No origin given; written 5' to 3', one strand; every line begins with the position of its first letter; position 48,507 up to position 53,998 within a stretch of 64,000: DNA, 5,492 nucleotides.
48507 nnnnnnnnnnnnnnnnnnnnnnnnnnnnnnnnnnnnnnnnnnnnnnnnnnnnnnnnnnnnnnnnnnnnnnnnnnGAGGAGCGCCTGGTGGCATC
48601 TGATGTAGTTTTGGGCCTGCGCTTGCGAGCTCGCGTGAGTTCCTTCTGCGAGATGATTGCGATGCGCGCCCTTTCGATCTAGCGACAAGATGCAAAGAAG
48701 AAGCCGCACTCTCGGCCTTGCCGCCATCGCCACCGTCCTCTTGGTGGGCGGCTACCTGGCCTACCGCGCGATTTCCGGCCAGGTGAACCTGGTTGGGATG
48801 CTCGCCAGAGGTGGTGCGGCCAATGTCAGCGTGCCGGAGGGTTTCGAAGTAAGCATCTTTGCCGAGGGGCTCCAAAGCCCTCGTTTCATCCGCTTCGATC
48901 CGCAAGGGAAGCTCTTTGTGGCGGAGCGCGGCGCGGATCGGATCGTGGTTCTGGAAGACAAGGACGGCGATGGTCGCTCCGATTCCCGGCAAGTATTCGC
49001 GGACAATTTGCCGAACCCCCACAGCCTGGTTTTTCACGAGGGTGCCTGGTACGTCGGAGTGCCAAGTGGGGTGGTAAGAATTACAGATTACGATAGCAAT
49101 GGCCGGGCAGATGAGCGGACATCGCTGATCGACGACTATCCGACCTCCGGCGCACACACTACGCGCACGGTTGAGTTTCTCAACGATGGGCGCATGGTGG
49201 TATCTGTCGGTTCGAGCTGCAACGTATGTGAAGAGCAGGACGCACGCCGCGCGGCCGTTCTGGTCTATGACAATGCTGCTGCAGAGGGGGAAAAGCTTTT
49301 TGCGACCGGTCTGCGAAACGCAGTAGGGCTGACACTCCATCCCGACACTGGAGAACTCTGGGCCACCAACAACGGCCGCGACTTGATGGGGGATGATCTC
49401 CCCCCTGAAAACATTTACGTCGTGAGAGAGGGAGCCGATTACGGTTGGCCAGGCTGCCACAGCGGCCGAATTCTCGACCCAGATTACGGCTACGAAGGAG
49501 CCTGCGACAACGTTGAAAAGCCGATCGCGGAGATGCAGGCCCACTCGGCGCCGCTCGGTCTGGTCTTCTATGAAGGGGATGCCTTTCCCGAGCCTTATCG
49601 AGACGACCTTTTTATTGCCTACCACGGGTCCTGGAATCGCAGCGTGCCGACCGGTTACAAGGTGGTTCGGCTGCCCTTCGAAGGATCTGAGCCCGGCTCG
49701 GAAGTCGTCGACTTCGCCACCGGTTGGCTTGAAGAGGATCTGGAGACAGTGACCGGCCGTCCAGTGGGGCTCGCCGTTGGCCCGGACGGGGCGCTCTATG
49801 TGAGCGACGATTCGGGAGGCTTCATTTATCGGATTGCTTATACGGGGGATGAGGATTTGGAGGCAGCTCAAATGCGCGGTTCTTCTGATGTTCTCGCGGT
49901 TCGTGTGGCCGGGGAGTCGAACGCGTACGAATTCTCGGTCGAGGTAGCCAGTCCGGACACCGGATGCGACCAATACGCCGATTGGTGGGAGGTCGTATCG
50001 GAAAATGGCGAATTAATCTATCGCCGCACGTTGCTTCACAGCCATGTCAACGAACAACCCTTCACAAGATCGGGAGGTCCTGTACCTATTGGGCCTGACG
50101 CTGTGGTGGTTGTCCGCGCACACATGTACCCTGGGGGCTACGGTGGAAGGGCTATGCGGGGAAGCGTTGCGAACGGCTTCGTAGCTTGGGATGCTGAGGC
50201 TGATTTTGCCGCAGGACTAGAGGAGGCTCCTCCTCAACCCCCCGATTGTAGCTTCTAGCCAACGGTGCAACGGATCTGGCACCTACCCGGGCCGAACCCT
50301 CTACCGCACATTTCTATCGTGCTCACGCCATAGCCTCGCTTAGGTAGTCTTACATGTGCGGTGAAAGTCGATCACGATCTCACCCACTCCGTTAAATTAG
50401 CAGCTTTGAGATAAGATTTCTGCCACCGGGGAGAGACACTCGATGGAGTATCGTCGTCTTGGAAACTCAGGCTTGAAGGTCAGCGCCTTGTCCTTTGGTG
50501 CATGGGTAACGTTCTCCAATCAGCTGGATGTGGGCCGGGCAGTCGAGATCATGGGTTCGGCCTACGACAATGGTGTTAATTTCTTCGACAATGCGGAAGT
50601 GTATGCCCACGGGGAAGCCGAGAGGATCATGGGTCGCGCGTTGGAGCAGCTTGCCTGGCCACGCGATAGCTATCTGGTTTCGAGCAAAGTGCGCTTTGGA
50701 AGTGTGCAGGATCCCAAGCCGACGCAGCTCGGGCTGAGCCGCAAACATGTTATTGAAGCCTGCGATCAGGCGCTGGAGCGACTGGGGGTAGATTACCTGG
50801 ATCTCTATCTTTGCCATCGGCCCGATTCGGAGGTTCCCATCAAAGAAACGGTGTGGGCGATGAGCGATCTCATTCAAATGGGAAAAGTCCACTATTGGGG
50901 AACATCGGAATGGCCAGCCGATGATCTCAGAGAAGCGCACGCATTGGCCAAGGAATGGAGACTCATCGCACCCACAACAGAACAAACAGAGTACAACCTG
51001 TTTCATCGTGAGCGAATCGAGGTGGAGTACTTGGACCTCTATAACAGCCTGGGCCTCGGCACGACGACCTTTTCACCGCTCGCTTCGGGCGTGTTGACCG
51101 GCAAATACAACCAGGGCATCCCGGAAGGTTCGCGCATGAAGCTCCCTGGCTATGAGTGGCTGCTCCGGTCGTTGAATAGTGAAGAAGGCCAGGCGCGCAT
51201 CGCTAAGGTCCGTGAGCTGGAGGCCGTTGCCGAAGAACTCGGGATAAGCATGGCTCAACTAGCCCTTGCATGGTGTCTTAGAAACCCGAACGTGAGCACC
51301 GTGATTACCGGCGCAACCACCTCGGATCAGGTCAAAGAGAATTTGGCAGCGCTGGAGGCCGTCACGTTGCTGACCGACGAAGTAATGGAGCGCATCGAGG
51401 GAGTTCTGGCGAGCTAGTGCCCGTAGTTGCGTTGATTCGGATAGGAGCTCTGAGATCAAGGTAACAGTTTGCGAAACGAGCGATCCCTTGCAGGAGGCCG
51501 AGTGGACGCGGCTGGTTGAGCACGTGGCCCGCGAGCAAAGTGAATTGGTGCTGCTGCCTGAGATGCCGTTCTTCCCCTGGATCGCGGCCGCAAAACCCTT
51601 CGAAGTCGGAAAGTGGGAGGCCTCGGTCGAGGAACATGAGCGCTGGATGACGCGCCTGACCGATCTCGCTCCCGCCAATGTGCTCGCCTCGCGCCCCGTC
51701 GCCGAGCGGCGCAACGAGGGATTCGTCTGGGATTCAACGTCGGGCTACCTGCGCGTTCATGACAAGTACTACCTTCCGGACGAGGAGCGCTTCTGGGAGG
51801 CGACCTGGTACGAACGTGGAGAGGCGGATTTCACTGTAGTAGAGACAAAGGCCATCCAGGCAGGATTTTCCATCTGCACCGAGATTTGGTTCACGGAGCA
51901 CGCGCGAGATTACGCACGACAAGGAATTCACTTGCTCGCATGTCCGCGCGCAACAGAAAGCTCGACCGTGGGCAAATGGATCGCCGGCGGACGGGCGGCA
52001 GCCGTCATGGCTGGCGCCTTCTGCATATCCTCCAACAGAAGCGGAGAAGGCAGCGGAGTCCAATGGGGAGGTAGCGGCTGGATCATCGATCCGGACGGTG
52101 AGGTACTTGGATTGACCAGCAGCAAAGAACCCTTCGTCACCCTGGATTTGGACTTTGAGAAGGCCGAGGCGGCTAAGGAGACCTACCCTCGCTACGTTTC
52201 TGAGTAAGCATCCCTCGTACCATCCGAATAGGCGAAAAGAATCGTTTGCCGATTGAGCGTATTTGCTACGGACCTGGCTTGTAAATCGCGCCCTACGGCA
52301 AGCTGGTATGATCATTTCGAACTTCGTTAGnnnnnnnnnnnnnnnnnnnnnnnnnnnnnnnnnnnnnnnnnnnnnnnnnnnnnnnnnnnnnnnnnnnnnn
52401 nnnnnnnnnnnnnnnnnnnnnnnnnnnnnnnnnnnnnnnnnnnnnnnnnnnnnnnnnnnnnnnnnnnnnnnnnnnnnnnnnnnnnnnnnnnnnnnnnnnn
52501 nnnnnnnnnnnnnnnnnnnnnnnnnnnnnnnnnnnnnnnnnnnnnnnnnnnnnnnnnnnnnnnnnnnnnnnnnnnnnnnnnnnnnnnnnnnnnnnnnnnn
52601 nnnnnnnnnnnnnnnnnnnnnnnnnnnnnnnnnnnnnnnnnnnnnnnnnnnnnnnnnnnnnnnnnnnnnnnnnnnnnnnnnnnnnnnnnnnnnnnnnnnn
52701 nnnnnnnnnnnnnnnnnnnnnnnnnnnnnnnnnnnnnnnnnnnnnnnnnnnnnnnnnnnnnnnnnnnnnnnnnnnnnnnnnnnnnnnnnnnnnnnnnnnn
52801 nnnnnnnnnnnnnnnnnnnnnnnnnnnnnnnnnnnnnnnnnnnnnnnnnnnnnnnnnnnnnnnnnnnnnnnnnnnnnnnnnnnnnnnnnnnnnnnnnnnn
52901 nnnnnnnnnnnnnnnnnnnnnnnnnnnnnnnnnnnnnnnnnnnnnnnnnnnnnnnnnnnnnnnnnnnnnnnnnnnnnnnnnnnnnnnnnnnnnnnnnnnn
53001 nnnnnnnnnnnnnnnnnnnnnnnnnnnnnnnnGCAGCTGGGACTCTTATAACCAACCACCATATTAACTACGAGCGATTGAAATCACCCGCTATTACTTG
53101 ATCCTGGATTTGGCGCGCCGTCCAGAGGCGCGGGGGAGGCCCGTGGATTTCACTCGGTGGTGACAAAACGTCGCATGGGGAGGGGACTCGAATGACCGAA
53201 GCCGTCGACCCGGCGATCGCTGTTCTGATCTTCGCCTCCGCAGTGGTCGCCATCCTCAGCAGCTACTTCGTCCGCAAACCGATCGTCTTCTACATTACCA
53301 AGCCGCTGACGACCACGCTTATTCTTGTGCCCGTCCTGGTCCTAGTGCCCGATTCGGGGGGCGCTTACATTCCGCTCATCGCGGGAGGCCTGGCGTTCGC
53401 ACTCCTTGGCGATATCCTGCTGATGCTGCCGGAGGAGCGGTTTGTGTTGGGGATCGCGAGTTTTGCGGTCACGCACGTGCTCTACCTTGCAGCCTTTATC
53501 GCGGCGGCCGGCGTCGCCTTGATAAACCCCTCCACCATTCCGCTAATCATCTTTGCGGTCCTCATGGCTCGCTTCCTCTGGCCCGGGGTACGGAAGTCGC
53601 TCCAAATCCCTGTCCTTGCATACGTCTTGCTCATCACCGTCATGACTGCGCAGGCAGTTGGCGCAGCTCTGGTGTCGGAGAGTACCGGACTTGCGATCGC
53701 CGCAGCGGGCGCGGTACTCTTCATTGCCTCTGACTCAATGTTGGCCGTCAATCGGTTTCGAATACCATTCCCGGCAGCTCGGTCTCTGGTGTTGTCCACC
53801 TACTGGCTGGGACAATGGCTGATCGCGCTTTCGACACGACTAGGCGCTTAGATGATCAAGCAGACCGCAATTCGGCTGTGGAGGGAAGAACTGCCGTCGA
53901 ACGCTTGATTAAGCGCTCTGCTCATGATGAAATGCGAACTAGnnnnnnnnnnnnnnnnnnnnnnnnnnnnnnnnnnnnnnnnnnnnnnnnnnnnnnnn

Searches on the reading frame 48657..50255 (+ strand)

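Call 63: search_protein_families(library=pfam, proteins=[window:48657-50255:+], max_evalue=0.00001)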
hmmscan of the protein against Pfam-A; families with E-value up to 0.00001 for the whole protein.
window:48657-50255:+ (533 aa): 4 families
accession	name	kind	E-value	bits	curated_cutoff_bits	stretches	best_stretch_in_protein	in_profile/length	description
PF23500.1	DUF7133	-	1.6e-25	90.7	27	1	56-384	8-346/385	Domain of unknown function (DUF7133)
PF07995.17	GSDH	-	6.9e-20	72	25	1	139-388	84-328/332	Glucose / Sorbosone dehydrogenase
PF01436.27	NHL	-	1.5e-07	31.5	20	0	367-386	2-20/28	NHL repeat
PF22807.2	TrAA12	-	8.2e-07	28.1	30.9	0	285-400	270-385/463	TrAA12-like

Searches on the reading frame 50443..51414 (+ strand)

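Call 63: search_protein_families(library=pfam, proteins=[window:50443-51414:+], max_evalue=0.00001)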
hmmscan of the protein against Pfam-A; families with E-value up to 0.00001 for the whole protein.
window:50443-51414:+ (324 aa): 1 family
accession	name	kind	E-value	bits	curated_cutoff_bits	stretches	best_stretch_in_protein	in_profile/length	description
PF00248.27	Aldo_ket_red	-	1.5e-66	224.9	24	1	16-321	2-289/291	Aldo/keto reductase family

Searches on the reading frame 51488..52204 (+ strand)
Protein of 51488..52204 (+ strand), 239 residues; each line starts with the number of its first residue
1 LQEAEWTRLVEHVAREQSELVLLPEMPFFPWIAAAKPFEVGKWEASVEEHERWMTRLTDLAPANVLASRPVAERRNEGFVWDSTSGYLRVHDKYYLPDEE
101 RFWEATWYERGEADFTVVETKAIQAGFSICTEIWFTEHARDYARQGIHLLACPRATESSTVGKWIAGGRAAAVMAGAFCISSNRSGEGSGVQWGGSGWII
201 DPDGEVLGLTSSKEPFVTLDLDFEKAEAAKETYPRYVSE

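Call 63: search_protein_families(library=pfam, proteins=[window:51488-52204:+], max_evalue=0.00001)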
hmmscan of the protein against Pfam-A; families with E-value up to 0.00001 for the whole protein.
window:51488-52204:+ (239 aa): 1 family
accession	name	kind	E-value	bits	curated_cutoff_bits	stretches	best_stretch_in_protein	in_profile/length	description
PF00795.27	CN_hydrolase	-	1e-24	87.7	23.2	1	5-230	20-255/256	Carbon-nitrogen hydrolase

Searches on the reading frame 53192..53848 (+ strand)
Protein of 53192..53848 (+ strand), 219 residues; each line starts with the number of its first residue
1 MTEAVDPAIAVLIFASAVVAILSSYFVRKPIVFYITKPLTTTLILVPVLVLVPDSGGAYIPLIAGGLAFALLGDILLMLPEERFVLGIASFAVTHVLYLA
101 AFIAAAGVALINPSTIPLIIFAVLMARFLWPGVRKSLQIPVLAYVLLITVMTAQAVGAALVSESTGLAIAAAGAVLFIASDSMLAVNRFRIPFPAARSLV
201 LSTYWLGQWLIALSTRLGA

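Call 63: search_protein_families(library=pfam, proteins=[window:53192-53848:+], max_evalue=0.00001)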
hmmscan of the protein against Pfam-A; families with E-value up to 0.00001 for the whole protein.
window:53192-53848:+ (219 aa): 1 family
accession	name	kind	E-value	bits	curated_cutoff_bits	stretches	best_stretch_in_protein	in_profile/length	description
PF07947.19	YhhN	-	5.4e-44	150.5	25.6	1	34-214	3-181/182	YhhN family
